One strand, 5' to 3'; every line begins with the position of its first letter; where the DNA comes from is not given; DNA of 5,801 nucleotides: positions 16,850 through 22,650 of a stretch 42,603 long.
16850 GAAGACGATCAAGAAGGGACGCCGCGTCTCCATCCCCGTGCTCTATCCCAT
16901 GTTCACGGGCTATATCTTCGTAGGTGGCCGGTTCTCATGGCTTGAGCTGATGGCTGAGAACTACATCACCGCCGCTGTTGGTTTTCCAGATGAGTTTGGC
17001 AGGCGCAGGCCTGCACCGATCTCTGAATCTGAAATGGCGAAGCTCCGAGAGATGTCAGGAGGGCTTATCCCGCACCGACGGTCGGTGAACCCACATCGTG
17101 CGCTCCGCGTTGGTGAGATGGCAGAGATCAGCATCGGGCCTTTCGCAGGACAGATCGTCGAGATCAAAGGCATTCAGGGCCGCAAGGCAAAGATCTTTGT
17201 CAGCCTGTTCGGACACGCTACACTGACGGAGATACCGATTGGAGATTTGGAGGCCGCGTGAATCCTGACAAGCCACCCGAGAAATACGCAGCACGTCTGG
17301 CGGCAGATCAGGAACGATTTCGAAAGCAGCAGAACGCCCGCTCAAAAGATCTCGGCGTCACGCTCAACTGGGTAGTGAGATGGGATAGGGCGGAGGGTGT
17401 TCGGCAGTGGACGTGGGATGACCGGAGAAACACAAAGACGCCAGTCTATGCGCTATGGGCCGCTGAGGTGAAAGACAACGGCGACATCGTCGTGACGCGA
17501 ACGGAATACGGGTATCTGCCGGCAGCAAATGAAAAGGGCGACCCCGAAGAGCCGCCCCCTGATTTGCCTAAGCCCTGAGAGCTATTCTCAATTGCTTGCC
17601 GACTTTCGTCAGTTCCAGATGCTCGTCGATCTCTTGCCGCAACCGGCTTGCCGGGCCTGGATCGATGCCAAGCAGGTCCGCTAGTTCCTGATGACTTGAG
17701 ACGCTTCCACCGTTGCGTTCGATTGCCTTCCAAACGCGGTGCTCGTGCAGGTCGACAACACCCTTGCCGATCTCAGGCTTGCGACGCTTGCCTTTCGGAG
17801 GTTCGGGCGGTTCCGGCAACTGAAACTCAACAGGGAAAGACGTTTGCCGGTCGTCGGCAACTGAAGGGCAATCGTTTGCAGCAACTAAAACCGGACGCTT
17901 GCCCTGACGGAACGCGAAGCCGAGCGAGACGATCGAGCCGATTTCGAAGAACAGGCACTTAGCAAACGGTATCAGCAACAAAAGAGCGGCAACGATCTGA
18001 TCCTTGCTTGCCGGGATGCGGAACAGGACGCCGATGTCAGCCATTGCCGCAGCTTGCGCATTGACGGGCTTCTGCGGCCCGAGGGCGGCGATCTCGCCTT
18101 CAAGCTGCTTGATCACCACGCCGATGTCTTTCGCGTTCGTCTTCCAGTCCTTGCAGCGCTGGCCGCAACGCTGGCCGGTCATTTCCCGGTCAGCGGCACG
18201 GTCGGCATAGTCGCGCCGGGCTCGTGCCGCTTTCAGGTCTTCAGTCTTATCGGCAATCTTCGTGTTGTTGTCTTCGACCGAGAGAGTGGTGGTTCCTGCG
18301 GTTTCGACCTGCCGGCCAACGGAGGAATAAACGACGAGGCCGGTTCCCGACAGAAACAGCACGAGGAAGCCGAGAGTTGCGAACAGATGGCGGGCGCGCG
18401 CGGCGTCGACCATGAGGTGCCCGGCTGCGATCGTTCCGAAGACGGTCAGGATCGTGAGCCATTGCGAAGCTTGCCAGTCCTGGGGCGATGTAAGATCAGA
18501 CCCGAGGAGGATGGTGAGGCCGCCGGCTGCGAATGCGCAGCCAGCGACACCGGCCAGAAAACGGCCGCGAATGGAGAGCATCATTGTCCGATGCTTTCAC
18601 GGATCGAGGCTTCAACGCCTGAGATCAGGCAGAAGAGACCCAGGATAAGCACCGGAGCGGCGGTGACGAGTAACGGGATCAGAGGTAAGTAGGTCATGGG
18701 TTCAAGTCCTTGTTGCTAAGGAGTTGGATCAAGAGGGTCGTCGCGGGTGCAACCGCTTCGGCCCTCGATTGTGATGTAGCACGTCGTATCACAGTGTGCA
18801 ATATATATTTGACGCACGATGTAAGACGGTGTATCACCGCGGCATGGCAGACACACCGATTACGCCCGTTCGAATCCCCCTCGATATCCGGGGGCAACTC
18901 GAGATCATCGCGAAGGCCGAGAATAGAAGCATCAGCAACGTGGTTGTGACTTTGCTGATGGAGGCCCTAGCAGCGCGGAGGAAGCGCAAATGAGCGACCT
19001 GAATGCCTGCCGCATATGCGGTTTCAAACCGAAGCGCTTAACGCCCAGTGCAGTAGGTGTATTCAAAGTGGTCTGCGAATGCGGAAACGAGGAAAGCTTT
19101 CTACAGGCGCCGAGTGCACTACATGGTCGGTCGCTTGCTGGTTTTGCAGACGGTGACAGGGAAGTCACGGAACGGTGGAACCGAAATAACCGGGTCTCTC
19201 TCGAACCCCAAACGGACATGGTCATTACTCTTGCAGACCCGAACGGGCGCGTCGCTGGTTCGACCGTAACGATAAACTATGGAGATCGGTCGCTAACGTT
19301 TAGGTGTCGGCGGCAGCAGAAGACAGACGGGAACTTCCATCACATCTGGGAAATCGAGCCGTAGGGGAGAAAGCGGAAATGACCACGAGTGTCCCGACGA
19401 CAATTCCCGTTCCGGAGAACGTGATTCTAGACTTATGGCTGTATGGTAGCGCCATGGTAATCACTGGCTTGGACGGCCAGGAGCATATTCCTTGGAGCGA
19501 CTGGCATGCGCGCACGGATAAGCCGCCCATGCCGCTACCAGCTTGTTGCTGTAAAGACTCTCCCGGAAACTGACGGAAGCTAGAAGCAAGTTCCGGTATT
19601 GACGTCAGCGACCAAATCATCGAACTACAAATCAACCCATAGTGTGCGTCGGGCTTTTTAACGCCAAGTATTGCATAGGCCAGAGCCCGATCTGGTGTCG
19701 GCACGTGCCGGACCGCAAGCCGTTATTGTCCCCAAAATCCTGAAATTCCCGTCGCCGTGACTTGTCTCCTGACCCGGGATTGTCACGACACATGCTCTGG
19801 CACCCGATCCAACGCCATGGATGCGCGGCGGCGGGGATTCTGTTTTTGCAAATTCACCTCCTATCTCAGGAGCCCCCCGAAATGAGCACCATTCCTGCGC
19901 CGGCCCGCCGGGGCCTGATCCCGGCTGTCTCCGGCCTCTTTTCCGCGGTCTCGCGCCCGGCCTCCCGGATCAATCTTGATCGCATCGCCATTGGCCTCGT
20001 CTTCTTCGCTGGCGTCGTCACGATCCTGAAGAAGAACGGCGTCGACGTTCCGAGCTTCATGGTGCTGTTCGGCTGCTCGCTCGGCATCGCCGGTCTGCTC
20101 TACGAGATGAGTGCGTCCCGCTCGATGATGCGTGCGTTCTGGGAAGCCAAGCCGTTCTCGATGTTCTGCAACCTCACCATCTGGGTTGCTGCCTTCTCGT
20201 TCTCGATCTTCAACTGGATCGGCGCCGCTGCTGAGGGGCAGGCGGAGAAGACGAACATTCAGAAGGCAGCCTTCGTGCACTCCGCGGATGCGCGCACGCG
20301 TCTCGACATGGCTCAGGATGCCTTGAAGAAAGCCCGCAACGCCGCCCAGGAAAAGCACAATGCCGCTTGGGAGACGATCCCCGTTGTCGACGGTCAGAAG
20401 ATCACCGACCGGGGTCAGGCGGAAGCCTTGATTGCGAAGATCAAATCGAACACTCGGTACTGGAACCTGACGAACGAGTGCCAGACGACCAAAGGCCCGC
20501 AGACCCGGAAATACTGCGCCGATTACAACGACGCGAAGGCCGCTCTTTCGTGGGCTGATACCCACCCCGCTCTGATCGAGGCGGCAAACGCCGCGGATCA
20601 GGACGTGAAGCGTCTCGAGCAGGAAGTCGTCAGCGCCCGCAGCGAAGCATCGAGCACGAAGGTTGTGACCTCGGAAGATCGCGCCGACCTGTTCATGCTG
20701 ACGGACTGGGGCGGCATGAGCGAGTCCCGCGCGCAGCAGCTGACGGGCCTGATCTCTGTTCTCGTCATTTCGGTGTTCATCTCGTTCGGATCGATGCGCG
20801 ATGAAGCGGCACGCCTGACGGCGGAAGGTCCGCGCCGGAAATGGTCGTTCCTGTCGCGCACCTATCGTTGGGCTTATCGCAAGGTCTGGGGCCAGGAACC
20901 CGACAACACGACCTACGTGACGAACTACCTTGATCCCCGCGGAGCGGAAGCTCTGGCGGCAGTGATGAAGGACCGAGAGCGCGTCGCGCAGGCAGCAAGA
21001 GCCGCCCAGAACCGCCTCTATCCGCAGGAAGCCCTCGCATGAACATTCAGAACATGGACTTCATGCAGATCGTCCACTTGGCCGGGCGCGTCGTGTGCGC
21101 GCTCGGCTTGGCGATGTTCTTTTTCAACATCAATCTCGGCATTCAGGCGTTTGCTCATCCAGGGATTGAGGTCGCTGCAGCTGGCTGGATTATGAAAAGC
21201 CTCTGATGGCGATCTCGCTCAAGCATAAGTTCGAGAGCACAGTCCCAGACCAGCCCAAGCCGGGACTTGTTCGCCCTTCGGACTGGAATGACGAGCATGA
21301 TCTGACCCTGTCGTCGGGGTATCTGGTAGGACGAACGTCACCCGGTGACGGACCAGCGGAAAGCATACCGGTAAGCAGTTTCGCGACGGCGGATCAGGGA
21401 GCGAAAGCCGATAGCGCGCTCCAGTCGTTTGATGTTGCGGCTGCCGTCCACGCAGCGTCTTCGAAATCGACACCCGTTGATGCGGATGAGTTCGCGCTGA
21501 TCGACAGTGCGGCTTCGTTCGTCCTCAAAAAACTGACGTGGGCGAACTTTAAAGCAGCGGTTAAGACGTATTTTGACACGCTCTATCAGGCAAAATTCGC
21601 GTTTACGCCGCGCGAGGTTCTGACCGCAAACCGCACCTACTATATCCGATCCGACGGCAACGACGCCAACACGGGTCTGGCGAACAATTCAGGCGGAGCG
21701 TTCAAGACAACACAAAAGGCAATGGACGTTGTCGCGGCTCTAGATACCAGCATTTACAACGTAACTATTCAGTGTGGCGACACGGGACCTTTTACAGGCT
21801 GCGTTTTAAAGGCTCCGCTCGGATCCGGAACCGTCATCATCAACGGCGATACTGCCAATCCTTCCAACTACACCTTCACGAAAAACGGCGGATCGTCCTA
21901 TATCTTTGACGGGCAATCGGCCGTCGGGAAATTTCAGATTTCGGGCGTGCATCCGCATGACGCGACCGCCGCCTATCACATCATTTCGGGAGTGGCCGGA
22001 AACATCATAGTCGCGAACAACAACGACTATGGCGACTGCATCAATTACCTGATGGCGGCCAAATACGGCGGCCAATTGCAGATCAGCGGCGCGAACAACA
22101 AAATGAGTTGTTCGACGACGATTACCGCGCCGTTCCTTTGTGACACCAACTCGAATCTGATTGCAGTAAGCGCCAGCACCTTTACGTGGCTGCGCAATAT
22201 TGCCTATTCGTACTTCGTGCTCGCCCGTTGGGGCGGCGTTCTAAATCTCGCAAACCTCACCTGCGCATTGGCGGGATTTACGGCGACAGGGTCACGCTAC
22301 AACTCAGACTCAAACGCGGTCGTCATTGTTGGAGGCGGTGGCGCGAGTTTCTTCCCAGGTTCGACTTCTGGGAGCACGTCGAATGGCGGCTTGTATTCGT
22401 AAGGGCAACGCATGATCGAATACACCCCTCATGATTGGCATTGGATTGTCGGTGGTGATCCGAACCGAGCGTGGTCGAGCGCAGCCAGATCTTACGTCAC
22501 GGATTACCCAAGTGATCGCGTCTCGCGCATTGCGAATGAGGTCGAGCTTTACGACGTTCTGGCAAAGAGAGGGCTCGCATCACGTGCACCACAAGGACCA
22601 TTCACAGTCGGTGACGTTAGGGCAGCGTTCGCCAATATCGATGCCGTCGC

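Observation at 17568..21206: Divergent block of two architecture-related multi-TM coiled-coil proteins, each with a coupled TM mini-peptide, around an RHH/Lar-like pair: candidate undescribed exclusion or envelope-sensing system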

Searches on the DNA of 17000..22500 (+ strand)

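Call 4: search_dna_similar(query=window:17000-22500:+, collection=phages, mode=near)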
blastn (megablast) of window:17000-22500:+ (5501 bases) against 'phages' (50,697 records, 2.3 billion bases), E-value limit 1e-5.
No match.

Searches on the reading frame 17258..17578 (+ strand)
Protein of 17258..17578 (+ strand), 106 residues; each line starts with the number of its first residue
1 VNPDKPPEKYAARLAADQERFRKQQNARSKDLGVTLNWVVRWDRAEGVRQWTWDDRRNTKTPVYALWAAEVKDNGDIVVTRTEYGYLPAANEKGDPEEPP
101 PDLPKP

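Call 5: search_protein_families(library=pfam, proteins=[window:17258-17578:+], max_evalue=0.1)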
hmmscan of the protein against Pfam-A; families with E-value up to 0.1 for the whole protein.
window:17258-17578:+ (106 aa): 1 family
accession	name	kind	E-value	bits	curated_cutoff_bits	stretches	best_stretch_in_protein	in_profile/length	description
PF11343.13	DUF3145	-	0.034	14.2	25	1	52-82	78-108/156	Protein of unknown function (DUF3145)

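Call 6: search_protein_families(library=phrogs, proteins=[window:17258-17578:+], max_evalue=0.1)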
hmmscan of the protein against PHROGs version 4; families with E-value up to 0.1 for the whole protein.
window:17258-17578:+ (106 aa): 0 families

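Call 79: search_protein_families(library=ncbifam, proteins=[window:17258-17578:+], max_evalue=0.01)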
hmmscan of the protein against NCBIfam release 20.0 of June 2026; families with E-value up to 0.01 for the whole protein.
window:17258-17578:+ (106 aa): 0 families

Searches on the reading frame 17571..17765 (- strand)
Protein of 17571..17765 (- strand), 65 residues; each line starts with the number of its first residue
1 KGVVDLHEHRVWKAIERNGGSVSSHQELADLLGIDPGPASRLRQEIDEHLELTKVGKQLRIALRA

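Call 93: search_protein_families(library=pfam, proteins=[window:17571-17765:-], max_evalue=10)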
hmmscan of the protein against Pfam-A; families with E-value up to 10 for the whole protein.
seq(65 aa): 1 family
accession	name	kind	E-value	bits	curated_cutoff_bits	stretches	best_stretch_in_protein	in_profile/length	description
PF13412.12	HTH_24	-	0.038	14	21.9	1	14-41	11-36/48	Winged helix-turn-helix DNA-binding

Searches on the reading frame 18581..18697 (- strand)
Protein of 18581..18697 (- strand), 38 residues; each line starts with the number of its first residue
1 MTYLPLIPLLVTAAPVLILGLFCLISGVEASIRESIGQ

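Call 5: search_protein_families(library=pfam, proteins=[window:18581-18697:-], max_evalue=0.1)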
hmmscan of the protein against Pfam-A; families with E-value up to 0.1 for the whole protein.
window:18581-18697:- (38 aa): 0 families

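Call 6: search_protein_families(library=phrogs, proteins=[window:18581-18697:-], max_evalue=0.1)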
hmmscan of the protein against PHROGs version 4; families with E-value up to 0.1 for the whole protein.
window:18581-18697:- (38 aa): 1 family
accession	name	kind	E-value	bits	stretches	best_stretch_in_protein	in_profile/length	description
phrog_18730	-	unknown function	0.013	16.9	1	3-24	10-31/60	-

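Call 7: search_protein_families(library=padloc, proteins=[window:18581-18697:-], max_evalue=1)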
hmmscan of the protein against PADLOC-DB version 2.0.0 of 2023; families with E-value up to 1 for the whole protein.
window:18581-18697:- (38 aa): 0 families

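Call 8: search_protein_families(library=ncbifam, proteins=[window:18581-18697:-], max_evalue=1)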
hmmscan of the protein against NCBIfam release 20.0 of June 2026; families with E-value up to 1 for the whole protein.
window:18581-18697:- (38 aa): 0 families

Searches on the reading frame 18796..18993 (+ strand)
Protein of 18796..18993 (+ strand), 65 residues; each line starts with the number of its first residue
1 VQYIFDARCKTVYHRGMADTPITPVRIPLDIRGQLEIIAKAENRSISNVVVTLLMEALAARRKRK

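Call 5: search_protein_families(library=pfam, proteins=[window:18796-18993:+], max_evalue=0.1)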
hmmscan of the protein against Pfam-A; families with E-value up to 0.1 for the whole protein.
window:18796-18993:+ (65 aa): 2 families
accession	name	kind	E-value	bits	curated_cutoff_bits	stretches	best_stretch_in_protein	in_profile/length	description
PF07878.17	RHH_5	-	4.7e-05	23.5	26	1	28-61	9-42/43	CopG-like RHH_1 or ribbon-helix-helix domain, RHH_5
PF03869.20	Arc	-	0.0036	17.5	20.4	1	21-58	5-42/50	Arc-like DNA binding domain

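Call 6: search_protein_families(library=phrogs, proteins=[window:18796-18993:+], max_evalue=0.1)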
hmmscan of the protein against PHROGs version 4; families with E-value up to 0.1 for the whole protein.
window:18796-18993:+ (65 aa): 8 families
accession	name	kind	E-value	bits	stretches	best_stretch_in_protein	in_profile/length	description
phrog_3431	-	transcription regulation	2.6e-08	34.5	1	11-62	9-60/67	Arc-like repressor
phrog_2685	-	other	1.1e-06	30.1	1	19-63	17-61/161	partition protein ATPase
phrog_795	-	other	3.5e-05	25.1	1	10-62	7-59/116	partition protein ATPase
phrog_22338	-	unknown function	0.00024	22.2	1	16-58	51-93/207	-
phrog_228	-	transcription regulation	0.00033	21.5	1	15-64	5-54/251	Arc-like repressor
phrog_582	-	transcription regulation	0.0018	19.5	1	20-63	57-100/105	Arc-like repressor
phrog_1388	-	unknown function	0.0019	19.4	1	23-55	8-40/143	-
phrog_3178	-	transcription regulation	0.013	16.8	1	25-59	14-48/125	Arc-like DNA binding domain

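Call 7: search_protein_families(library=padloc, proteins=[window:18796-18993:+], max_evalue=1)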
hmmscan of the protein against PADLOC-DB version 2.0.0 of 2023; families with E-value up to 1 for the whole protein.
window:18796-18993:+ (65 aa): 0 families

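Call 8: search_protein_families(library=ncbifam, proteins=[window:18796-18993:+], max_evalue=1)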
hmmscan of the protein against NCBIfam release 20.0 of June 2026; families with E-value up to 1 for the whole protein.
window:18796-18993:+ (65 aa): 2 families
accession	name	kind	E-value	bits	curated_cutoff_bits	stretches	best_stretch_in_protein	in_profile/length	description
NF041551.1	YlcI_YnfO_N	subfamily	0.078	13.1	30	1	23-61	5-42/42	YlcI/YnfO family protein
NF041793.1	ORF56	equivalog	0.12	12.5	50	1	27-50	7-30/39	ORF56 family plasmid copy control protein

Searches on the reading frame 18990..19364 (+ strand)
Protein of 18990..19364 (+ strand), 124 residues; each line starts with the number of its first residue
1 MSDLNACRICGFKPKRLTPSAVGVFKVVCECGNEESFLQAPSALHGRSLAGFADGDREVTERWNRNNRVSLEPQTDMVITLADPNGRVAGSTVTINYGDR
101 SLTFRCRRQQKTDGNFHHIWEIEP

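Call 5: search_protein_families(library=pfam, proteins=[window:18990-19364:+], max_evalue=0.1)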
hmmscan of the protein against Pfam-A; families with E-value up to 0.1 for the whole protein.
window:18990-19364:+ (124 aa): 1 family
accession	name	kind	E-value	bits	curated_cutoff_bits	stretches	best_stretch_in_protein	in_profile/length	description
PF24755.2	SpoVR_C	-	0.046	14.2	27.6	0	97-111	11-25/55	SpoVR-like C-terminal domain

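Call 6: search_protein_families(library=phrogs, proteins=[window:18990-19364:+], max_evalue=0.1)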
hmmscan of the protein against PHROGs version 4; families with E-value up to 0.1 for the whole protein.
window:18990-19364:+ (124 aa): 0 families

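Call 7: search_protein_families(library=padloc, proteins=[window:18990-19364:+], max_evalue=1)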
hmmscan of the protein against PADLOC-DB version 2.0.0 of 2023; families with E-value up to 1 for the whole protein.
window:18990-19364:+ (124 aa): 0 families

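Call 8: search_protein_families(library=ncbifam, proteins=[window:18990-19364:+], max_evalue=1)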
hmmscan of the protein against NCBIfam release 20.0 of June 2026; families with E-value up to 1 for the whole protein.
window:18990-19364:+ (124 aa): 0 families

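Call 81: list_cluster_members(proteins=[window:18990-19364:+, window:19379-19573:+, window:18844-18993:+, window:18581-18697:-, window:21039-21206:+, window:21206-22402:+, window:39815-40771:+, window:16707-17261:+])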
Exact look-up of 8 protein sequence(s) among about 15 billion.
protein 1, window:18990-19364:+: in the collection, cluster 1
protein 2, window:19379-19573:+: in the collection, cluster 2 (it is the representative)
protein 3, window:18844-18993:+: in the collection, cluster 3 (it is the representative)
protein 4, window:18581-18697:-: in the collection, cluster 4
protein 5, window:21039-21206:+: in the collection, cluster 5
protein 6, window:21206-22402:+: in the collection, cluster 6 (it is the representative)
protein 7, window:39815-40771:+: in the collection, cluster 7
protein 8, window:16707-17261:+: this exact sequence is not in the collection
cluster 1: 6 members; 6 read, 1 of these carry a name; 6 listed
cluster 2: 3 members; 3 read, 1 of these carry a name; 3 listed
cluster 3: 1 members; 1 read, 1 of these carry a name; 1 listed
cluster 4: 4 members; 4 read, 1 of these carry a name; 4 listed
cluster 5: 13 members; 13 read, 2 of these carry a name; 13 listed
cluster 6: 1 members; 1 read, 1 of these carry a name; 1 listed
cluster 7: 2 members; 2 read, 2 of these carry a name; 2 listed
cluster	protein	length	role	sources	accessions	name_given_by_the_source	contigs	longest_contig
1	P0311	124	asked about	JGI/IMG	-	hypothetical protein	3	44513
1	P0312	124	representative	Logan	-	-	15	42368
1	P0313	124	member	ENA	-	-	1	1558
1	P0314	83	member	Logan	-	-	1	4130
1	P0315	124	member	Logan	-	-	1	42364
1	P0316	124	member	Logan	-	-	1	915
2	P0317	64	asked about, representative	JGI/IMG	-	hypothetical protein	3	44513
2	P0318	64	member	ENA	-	-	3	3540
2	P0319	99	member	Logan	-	-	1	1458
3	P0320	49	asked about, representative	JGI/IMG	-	hypothetical protein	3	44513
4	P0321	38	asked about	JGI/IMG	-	hypothetical protein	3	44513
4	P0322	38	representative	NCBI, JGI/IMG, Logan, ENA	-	-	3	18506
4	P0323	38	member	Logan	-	-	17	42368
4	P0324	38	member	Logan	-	-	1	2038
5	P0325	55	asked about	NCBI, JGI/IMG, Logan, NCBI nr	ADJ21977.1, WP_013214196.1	excision repair cross-complementing rodent repair deficiency, complementation group ... | hypothetical protein | hypothetical protein [Hyphomicrobium denitrificans]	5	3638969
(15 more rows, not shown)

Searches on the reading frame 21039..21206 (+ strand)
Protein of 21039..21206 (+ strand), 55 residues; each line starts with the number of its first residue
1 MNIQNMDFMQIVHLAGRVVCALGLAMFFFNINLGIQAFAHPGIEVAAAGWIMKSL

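Call 5: search_protein_families(library=pfam, proteins=[window:21039-21206:+], max_evalue=0.1)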
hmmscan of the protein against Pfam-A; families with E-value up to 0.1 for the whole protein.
window:21039-21206:+ (55 aa): 0 families

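Call 6: search_protein_families(library=phrogs, proteins=[window:21039-21206:+], max_evalue=0.1)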
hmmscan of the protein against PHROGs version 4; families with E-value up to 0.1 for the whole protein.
window:21039-21206:+ (55 aa): 0 families

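Call 7: search_protein_families(library=padloc, proteins=[window:21039-21206:+], max_evalue=1)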
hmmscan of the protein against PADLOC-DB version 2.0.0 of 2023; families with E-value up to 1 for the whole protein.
window:21039-21206:+ (55 aa): 0 families

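Call 8: search_protein_families(library=ncbifam, proteins=[window:21039-21206:+], max_evalue=1)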
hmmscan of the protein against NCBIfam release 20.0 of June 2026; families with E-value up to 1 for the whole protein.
window:21039-21206:+ (55 aa): 1 family
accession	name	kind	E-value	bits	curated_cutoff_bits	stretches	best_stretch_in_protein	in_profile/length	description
TIGR03877.1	thermo_KaiC_1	hypoth_equivalog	0.098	12.1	307.25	1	10-52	149-192/238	KaiC domain-containing protein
